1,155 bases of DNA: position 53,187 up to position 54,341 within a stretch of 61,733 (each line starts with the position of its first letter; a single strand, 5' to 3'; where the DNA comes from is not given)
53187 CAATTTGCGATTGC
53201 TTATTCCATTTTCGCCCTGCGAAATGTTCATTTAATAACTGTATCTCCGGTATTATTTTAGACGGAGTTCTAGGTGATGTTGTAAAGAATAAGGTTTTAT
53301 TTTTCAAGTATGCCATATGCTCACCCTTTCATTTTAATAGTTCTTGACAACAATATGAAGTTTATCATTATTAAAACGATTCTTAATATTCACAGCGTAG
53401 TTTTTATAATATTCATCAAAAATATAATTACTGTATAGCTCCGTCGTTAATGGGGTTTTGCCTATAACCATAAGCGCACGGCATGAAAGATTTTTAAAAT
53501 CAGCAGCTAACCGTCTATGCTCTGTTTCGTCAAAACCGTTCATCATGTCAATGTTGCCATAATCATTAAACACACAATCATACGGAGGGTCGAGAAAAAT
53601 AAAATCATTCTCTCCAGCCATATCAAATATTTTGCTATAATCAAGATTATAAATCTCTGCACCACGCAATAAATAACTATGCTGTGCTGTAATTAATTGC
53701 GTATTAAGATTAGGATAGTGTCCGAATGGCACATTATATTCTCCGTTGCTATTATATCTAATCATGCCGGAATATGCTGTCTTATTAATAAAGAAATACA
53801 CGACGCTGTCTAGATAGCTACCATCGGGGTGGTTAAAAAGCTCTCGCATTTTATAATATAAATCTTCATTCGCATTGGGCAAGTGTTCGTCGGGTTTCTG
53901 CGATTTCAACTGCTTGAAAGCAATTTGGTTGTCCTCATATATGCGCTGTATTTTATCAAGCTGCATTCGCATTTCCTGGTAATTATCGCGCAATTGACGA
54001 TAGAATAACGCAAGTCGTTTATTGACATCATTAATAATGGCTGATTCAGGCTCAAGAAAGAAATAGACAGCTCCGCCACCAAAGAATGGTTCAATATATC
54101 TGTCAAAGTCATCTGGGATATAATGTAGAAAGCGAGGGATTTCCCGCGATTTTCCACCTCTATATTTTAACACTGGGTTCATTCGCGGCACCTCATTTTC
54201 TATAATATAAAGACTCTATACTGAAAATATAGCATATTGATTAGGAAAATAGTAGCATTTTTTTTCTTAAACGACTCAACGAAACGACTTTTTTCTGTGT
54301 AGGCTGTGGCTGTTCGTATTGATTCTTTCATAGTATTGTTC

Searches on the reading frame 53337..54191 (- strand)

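Call 55: search_protein_families(library=pfam, max_evalue=0.001, proteins=[window:53337-54191:-])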
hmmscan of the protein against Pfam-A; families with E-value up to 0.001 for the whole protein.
window:53337-54191:- (285 aa): 1 family
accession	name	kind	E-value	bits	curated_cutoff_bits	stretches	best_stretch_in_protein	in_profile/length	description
PF02086.21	MethyltransfD12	-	2e-36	126.5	22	1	10-264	1-248/253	D12 class N6 adenine-specific DNA methyltransferase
